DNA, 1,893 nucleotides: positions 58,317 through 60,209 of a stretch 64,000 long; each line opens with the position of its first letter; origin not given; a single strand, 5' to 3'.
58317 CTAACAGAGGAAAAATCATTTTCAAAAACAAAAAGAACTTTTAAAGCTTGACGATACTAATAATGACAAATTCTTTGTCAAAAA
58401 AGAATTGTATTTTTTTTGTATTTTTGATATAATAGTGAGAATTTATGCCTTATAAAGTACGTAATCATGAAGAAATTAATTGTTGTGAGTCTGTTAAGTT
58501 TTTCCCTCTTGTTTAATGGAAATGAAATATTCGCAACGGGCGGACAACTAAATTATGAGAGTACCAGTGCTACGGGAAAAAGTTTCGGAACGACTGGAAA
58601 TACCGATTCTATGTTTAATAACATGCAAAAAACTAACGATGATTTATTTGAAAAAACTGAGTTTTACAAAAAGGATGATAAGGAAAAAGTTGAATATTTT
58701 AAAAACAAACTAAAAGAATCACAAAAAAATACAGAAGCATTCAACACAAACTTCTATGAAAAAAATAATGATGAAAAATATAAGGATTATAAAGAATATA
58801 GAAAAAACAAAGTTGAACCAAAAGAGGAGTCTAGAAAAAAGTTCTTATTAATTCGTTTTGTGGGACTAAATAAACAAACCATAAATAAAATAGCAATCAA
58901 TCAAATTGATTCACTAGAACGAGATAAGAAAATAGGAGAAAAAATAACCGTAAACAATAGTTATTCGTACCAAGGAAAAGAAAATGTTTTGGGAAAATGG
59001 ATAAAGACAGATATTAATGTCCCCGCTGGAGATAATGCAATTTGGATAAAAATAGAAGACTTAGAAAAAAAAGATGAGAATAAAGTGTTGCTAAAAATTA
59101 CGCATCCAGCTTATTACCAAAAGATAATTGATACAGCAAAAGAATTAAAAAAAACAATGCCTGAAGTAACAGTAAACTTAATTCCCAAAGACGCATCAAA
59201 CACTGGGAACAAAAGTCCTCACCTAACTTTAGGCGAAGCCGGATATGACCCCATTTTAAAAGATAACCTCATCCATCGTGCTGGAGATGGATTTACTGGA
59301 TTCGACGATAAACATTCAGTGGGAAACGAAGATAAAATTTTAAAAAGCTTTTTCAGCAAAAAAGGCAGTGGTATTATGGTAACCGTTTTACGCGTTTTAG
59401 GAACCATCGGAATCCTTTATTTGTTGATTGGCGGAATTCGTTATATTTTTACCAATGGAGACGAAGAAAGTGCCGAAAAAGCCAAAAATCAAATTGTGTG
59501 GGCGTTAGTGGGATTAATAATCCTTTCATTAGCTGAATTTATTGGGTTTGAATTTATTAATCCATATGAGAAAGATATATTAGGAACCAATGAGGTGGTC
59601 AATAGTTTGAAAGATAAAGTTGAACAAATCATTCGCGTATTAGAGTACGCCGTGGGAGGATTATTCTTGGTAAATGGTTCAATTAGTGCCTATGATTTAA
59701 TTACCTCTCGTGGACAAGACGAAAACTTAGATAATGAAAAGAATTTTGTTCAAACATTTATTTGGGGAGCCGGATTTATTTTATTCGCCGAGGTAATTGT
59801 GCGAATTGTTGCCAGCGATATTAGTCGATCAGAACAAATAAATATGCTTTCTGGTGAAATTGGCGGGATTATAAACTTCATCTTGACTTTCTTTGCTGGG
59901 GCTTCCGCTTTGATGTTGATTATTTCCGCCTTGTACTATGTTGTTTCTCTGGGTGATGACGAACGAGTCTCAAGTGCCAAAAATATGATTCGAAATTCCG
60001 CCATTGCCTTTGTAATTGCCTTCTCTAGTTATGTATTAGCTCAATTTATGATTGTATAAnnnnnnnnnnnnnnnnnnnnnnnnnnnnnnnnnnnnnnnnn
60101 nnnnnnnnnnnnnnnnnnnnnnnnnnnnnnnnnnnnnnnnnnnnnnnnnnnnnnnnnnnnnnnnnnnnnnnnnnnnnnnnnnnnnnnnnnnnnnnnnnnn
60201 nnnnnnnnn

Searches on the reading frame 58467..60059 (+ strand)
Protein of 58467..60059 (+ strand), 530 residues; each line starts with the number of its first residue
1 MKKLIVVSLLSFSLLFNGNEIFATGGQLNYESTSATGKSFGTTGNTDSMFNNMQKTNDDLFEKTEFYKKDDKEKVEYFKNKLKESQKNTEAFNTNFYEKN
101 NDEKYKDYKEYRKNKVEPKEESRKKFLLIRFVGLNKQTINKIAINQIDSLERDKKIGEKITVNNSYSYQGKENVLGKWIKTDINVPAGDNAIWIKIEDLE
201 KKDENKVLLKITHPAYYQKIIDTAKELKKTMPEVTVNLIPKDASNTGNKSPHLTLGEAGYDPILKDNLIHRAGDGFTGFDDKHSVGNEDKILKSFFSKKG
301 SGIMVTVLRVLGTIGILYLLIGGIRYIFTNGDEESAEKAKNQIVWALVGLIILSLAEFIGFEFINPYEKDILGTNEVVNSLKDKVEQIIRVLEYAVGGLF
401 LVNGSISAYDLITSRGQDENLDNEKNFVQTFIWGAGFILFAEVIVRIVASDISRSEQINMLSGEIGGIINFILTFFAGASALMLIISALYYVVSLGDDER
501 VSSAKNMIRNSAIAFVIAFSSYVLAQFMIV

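Call 55: search_protein_families(library=pfam, proteins=[window:58467-60059:+], max_evalue=0.001)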
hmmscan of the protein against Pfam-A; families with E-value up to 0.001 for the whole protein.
window:58467-60059:+ (530 aa): 1 family
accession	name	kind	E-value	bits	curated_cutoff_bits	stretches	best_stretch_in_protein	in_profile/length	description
PF18895.5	T4SS_pilin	-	1.3e-14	54.4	26.6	2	310-359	19-67/71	Type IV secretion system pilin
